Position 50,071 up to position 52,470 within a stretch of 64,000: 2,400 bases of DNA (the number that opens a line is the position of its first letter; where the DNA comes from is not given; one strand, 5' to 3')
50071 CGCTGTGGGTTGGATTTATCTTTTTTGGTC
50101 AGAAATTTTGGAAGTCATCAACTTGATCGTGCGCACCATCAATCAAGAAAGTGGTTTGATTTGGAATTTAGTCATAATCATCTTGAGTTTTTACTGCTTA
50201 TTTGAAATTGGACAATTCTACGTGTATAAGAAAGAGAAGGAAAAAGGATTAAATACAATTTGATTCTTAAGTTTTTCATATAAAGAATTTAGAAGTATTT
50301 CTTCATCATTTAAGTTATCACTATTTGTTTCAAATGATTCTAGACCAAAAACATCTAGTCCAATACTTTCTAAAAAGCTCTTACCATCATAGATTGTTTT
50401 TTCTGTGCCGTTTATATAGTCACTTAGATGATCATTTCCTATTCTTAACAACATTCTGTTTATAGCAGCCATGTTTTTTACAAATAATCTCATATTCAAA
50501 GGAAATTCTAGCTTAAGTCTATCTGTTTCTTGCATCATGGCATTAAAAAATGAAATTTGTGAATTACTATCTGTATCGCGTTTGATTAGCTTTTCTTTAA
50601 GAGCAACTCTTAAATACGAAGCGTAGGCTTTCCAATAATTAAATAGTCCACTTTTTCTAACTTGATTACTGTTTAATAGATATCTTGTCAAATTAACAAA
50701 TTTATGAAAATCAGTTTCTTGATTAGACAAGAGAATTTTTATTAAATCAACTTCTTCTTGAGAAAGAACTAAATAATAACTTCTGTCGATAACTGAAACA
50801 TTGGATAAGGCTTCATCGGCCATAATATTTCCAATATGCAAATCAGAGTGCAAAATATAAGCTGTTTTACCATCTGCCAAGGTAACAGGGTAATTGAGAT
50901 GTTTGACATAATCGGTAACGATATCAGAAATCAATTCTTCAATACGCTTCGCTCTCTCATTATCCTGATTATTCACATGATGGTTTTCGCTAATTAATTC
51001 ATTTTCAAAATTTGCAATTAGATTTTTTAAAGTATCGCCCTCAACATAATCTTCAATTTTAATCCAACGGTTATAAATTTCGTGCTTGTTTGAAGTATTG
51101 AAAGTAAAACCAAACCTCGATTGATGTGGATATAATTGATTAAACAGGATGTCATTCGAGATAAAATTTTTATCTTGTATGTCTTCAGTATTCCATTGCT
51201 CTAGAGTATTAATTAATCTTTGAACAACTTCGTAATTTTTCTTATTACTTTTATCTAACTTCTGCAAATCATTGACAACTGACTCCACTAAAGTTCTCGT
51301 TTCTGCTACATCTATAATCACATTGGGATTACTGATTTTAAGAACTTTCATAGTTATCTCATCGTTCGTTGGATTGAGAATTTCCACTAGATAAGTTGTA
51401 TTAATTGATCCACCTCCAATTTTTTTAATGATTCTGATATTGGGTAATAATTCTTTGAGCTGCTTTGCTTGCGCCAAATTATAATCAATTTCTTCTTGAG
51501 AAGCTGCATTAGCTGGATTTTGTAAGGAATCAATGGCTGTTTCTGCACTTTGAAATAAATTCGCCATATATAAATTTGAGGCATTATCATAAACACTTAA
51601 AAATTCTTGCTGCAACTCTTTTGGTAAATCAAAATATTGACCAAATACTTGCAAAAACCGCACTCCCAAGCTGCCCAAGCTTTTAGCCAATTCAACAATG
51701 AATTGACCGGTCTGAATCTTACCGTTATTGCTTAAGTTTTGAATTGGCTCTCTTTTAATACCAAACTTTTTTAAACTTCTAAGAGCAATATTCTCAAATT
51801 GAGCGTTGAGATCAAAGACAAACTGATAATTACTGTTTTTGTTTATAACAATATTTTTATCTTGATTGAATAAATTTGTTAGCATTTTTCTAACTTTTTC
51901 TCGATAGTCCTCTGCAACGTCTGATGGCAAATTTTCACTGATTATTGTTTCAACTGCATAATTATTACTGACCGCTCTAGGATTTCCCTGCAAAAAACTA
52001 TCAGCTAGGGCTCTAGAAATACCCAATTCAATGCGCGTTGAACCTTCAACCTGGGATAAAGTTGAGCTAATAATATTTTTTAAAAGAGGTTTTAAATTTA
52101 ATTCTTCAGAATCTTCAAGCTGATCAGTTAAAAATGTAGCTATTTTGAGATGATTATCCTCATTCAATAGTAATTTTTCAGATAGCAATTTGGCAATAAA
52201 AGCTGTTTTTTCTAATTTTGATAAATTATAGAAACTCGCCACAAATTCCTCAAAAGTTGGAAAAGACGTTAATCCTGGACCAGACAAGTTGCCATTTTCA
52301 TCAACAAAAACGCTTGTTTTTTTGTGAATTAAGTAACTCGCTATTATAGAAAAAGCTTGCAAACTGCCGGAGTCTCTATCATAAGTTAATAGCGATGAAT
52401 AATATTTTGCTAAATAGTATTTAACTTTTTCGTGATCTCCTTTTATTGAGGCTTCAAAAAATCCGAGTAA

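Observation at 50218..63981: Giant (>=4587 aa) single-ORF signalling protein combining FHA, PPP phosphatase, zincin motifs and an ABC1/UbiB kinase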

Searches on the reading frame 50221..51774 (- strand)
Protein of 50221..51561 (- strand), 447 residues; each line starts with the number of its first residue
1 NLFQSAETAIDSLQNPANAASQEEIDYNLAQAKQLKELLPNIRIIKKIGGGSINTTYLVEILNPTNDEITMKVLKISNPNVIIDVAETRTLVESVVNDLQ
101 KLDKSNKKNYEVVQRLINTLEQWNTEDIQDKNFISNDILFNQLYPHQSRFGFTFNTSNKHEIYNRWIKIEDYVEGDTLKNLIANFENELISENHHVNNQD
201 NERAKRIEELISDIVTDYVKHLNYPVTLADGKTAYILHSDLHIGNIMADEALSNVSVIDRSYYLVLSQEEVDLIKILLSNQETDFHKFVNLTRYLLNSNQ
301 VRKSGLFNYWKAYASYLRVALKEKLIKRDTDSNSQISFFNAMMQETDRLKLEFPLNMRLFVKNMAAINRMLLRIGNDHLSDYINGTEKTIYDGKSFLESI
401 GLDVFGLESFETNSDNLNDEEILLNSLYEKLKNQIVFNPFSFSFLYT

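Call 11: search_protein_families(library=pfam, proteins=[window:50221-51561:-], max_evalue=5)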
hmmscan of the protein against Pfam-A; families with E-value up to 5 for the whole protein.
window:50221-51561:- (447 aa): 5 families
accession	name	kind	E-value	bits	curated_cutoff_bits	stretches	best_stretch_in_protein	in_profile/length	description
PF23818.1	Phage_tail_terminator_7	-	0.017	15.1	27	1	197-252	81-137/161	Bacteriophage Tail Tube Terminator Protein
PF23526.1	AprA_N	-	0.2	12.3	27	1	291-322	26-57/67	AprA N-terminal domain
PF15005.11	IZUMO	-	0.27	12.3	25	1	71-123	44-96/143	Izumo sperm-egg fusion, Ig domain-associated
PF04740.18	LXG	-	0.56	10.5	26.5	1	76-123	138-185/202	LXG domain of WXG superfamily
PF20746.2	EndoS_Ig-like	-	4.4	7.7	27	1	118-168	44-94/124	Endo-beta-N-acetylglucosaminidase F2, Ig-like domain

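Call 35: search_solved_structures(query=A1, max_evalue=10, show_alignments=2)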
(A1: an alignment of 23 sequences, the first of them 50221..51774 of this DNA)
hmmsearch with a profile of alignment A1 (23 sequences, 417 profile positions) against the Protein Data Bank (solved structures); distinct sequences matched with E-value up to 10: 132 (the best 60 are shown).
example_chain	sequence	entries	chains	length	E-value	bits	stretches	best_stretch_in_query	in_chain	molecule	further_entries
5yjz_A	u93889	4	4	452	0.00019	23.9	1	99-291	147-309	Probable conserved ATP-binding protein ABC transporter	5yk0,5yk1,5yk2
3i0o_A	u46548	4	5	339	0.00031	23.2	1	256-291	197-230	Spectinomycin phosphotransferase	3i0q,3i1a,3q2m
6qy8_A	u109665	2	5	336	0.0011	21.4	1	191-291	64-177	Casein kinase II subunit alpha'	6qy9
6l20_A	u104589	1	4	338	0.0011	21.4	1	191-291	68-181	Casein kinase II subunit alpha'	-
3e3b_X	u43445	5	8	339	0.0011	21.4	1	191-291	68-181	Casein kinase II subunit alpha'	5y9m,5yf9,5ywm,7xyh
3ofm_A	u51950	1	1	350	0.0012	21.3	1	191-291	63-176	Casein kinase II subunit alpha'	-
9ihg_A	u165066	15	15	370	0.0012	21.2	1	191-291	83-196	Casein kinase II subunit alpha'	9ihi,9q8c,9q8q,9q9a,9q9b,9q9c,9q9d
5ooi_A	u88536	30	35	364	0.0013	21.1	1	191-291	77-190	Casein kinase II subunit alpha'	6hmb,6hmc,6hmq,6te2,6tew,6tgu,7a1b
6hmd_A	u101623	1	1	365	0.0013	21.1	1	191-291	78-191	Casein kinase II subunit alpha'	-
5m4u_A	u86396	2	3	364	0.0014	21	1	191-291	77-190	Casein kinase II subunit alpha'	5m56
5mov_A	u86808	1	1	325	0.0014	21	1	234-291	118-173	Casein kinase II subunit alpha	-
7a4q_A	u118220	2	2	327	0.0014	21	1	234-291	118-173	Casein kinase II subunit alpha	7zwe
5csp_A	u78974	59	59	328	0.0014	21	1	234-291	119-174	Casein kinase II subunit alpha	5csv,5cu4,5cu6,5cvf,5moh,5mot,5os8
4f99_A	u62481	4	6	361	0.0017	20.8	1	247-331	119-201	Cell division cycle 7-related protein kinase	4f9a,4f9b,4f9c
5osl_A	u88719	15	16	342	0.0019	20.6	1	234-291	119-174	Casein kinase II subunit alpha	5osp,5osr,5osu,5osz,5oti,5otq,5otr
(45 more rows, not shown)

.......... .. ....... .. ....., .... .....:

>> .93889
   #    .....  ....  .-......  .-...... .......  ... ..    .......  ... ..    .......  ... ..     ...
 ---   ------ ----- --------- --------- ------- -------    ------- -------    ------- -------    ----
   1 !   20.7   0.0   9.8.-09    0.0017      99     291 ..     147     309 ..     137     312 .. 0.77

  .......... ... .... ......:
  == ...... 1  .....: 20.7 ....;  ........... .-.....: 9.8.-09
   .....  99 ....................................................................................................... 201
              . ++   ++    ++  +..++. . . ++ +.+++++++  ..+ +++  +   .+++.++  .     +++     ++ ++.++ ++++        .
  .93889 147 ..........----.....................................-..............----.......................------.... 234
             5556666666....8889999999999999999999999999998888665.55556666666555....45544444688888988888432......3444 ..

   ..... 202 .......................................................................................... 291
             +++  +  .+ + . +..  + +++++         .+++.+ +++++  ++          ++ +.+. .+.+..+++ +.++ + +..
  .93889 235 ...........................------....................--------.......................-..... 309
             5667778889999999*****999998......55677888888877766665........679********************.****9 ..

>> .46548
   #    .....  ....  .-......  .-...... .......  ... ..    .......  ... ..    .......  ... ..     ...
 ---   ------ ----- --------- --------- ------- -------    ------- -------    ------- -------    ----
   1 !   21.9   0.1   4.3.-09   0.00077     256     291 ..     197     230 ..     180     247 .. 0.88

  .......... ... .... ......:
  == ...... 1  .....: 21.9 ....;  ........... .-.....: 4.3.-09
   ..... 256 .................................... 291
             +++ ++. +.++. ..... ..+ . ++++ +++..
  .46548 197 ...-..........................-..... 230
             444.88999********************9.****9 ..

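Call 36: find_homologous_proteins(query=A1, max_evalue=0.00001)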
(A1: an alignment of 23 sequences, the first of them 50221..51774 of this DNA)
Query A1 (23 sequences): 8000 candidates shared short words with the query, none scored E <= 0.00001.

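Call 46: predict_structure(alignment_id=A1)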
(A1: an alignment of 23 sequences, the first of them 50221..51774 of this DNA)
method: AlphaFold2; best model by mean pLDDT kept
length: 518 residues; sequences in the alignment: 23
mean_pLDDT: 78.0   pTM: 0.77
mean pLDDT of the five models: 78.0, 76.4, 75.6, 75.3, 72.2
residues with pLDDT >= 90: 175; 70-90: 197; 50-70: 84; < 50: 62
segments of 3 or more residues with pLDDT < 50: 1-18, 62-72, 476-488, 502-518
pLDDT, mean of each block of 10 residues (from residue 1): 43 44 68 65 60 59 46 55 57 74 79 85 79 91 86 76 83 81 80 86 91 96 95 80 93 91 85 96 97 96 95 93 94 93 93 88 93 86 88 67 69 85 90 90 89 90 91 58 47 59 39 30
secondary structure, 60 per line:
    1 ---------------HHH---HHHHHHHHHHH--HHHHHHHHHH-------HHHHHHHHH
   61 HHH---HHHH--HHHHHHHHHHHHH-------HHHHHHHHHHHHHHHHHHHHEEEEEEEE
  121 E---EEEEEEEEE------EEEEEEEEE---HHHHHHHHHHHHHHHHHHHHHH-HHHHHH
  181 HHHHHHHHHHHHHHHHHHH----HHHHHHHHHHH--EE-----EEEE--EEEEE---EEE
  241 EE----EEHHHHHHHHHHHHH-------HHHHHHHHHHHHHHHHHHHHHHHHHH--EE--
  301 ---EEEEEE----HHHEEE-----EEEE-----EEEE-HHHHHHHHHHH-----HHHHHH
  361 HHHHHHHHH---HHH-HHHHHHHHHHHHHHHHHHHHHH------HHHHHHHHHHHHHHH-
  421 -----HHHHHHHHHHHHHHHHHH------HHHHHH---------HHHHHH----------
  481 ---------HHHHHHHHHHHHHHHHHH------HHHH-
elements in order: H22-32 H35-44 H52-63 H67-70 H73-85 H93-112 E113-121 E125-133 E140-148 H152-173 H175-199 H204-214 E224-227 E230-234 E238-242 H249-261 H269-294 E304-309 E317-319 E325-328 E334-337 H339-349 H355-369 H377-398 H405-419 H426-443 H450-455 H465-470 H490-507 H514-517

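Call 48: fold_search(model_id=the predicted structure, library=pdb)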
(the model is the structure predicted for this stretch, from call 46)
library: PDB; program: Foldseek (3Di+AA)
matches with E <= 10: 1351; with E <= 0.001: 49
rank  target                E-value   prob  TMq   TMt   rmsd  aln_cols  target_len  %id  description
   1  5i35                  1.4e-08  1.00  0.44  0.57  10.9       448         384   11  Structure of the Human mitochondrial kinase COQ8A R611K with AMPPNP (Cerebellar Ataxia and Ubiquinone Deficiency Through (released 2016-08-17)
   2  7udq_A                1.6e-08  1.00  0.42  0.56  10.5       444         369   11  Crystal structure of COQ8A-CA157 inhibitor complex in space group P1 (released 2023-01-18)
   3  7udp                  1.9e-08  1.00  0.44  0.58   9.6       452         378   12  Crystal structure of COQ8A-CA157 inhibitor complex in space group C2 (released 2023-01-18)
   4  7udq_B                7.1e-08  1.00  0.46  0.60   7.9       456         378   12  Crystal structure of COQ8A-CA157 inhibitor complex in space group P1 (released 2023-01-18)
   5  7cyr                  2.0e-06  1.00  0.42  0.52  10.1       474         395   14  The closed conformation of MSMEG_1954 from Mycobacterium smegmatis (released 2021-12-08)
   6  7cz2                  9.0e-06  1.00  0.32  0.49  10.8       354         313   12  The complex structure of MSMEG_1954-ADP from Mycobacterium smegmatis (released 2021-12-08)
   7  3g2f_A                1.2e-04  1.00  0.22  0.33  14.6       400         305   12  Crystal structure of the kinase domain of bone morphogenetic protein receptor type II (BMPR2) at 2.35 A resolution (released 2009-02-17)
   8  4f9c_A                2.1e-04  1.00  0.23  0.35  14.2       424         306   10  Human CDC7 kinase in complex with DBF4 and XL413 (released 2012-10-31)
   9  9qpb_B                2.3e-04  1.00  0.19  0.31  19.9       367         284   10  APH(2'')-IVa with an inhibitor (released 2026-02-11)
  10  4f99_A                2.7e-04  1.00  0.25  0.38  13.0       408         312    8  Human CDC7 kinase in complex with DBF4 and nucleotide (released 2012-10-31)
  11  1zth_B                2.9e-04  1.00  0.24  0.47  14.6       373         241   12  Crystal Structure of A.fulgidus Rio1 serine protein kinase bound to ADP and Manganese ion (released 2005-07-19)
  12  8pqc_A                4.0e-04  1.00  0.21  0.34  10.7       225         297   11  c-KIT kinase domain in complex with avapritinib derivative 9 (released 2023-12-27)
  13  6agx_C                4.4e-04  1.00  0.23  0.38   6.1       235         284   11  The cocrystal structure of FGFR2 bound with compound 14 harboring 5H-pyrrolo[2,3-b]pyrazine scaffold (released 2019-08-21)
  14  5nka                  4.6e-04  1.00  0.23  0.38  13.7       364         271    9  Crystal Structure of Ephrin A2 (EphA2) Receptor Protein Kinase with Compound 2g (released 2017-06-07)
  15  5uhn_A                4.8e-04  1.00  0.21  0.34   8.8       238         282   11  Crystal Structure of the Tyrosine Kinase Domain of FGF Receptor 2 harboring a N549H/E565A Double Gain-of-Function Muta (released 2017-02-22)
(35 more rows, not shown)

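Call 91: search_protein_families(library=pfam, alignment_id=A1, max_evalue=0.01)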
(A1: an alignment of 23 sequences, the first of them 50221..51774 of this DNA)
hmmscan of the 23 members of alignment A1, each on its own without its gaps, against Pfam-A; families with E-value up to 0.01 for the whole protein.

A. member 1, window:50221-51774:- (518 aa): 0 families

B. families by the number of members that match (of 23 scanned): 6 families
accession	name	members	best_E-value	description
PF03109.22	ABC1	12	5.3e-21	ABC1 atypical kinase-like domain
PF01636.29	APH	4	0.0015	Phosphotransferase enzyme family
PF06176.17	WaaY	1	0.0003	Lipopolysaccharide core biosynthesis protein (WaaY)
PF01163.29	RIO1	1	0.0013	RIO domain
PF01297.22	ZnuA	1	0.0038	Zinc-uptake complex component A periplasmic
PF11558.13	HET-s_218-289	1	0.0052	Het-s 218-289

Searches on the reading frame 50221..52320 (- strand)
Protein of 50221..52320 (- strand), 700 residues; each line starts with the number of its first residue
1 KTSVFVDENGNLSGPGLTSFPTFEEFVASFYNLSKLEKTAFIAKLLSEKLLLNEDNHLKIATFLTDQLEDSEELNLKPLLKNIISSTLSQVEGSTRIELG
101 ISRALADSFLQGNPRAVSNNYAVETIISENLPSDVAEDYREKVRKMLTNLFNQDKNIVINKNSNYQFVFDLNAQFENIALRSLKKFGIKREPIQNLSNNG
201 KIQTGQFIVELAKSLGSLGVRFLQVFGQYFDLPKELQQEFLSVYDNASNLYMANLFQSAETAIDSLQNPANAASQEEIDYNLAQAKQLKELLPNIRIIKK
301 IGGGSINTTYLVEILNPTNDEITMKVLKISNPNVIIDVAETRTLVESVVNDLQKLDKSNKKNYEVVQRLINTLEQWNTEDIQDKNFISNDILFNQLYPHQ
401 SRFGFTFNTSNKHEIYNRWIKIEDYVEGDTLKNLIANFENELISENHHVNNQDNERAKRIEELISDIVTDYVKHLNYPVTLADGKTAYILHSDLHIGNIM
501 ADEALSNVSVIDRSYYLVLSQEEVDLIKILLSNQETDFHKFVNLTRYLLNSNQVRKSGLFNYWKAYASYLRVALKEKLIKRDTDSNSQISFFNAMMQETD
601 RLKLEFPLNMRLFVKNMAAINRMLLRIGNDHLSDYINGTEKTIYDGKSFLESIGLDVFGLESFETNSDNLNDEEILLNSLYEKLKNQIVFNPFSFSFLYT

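Call 13: find_homologous_proteins(query=window:50221-52320:-, max_evalue=0.001)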
Query window:50221-52320:-: 8000 candidates shared short words with the query, none scored E <= 0.001.

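Call 15: search_solved_structures(query=window:50221-51900:-, max_evalue=10, show_alignments=3)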
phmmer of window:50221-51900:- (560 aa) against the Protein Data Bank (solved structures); distinct sequences matched with E-value up to 10: 6.
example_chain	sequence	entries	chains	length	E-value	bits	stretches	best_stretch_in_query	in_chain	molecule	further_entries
7on8_A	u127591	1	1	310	0.088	14.8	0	444-489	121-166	SAKe6AR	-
6e0x_A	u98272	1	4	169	0.52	12.2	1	472-553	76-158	Cytochrome P460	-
6e17_A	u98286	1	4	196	0.71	11.8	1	472-553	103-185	Cytochrome P460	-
1s4b_P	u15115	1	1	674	0.9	11.4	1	263-341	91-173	Thimet oligopeptidase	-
2o36_A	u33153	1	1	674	0.91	11.4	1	263-341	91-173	Thimet oligopeptidase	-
6e0y_A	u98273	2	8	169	1.4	10.8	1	472-553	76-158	Cytochrome P460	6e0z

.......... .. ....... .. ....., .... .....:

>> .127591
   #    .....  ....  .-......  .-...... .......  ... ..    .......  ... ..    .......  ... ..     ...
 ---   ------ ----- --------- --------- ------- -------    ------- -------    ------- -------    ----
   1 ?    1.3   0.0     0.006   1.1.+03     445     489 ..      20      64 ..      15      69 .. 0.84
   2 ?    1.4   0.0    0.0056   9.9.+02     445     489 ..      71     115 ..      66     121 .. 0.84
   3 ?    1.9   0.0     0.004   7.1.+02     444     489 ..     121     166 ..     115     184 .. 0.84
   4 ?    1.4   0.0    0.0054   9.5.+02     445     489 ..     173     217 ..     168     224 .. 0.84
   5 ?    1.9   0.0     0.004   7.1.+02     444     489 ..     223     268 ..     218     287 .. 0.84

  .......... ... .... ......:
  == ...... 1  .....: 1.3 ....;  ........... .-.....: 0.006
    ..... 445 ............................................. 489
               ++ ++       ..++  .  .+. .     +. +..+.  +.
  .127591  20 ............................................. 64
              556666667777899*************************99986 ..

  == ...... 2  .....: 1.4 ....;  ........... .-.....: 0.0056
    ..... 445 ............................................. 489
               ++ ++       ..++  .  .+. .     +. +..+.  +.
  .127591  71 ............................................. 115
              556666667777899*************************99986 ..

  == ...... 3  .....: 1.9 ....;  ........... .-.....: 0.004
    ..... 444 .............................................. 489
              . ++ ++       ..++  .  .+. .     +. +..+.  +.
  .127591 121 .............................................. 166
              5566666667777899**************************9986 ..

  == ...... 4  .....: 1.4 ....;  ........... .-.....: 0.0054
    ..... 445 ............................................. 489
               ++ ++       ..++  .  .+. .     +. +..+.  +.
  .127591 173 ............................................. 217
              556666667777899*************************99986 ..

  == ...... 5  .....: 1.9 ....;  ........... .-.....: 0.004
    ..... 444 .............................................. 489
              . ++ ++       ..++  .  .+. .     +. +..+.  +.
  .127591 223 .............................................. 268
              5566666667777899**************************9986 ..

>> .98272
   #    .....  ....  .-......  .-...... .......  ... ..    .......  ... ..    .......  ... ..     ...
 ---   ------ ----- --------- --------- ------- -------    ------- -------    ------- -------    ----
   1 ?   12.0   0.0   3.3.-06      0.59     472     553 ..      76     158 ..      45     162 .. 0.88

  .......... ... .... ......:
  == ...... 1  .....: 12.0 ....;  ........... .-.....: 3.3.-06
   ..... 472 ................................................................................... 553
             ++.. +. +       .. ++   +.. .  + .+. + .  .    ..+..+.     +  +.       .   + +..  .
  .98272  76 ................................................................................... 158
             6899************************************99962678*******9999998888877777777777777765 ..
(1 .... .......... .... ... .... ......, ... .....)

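Call 31: predict_structure(protein=window:50221-51900:-)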
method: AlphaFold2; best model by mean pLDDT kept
length: 560 residues; sequences in the alignment: 1
mean_pLDDT: 36.9   pTM: 0.23
mean pLDDT of the five models: 36.9, 33.8, 33.2, 31.6, 31.2
residues with pLDDT >= 90: 0; 70-90: 0; 50-70: 27; < 50: 533
segments of 3 or more residues with pLDDT < 50: 1-115, 143-145, 147-155, 161-213, 215-560
pLDDT, mean of each block of 10 residues (from residue 1): 35 35 30 38 36 35 42 41 39 40 40 49 54 52 47 45 43 41 41 33 43 45 42 44 33 29 24 24 28 33 32 34 34 35 37 30 30 33 38 33 35 34 35 33 34 35 31 34 39 41 39 36 38 40 36 32
secondary structure, 60 per line:
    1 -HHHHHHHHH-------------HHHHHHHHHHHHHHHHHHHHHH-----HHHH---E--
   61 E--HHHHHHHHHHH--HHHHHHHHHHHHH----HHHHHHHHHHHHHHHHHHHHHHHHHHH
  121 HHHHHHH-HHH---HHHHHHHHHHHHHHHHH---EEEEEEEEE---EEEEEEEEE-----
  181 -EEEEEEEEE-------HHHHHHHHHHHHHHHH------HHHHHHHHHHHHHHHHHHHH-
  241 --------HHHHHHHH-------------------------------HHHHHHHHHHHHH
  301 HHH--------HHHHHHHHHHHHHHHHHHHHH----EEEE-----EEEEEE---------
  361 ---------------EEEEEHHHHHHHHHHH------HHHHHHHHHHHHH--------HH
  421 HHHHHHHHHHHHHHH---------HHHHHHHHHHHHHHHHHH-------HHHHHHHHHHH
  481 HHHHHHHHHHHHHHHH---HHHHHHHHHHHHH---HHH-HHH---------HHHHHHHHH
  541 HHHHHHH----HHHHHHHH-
elements in order: H2-10 H24-45 H51-54 H64-74 H77-89 H94-127 H135-151 E155-163 E167-175 E182-190 H198-213 H220-239 H249-256 H288-303 H312-332 E337-340 E346-351 E376-380 H381-391 H398-410 H419-435 H445-462 H470-496 H500-512 H532-547 H552-559
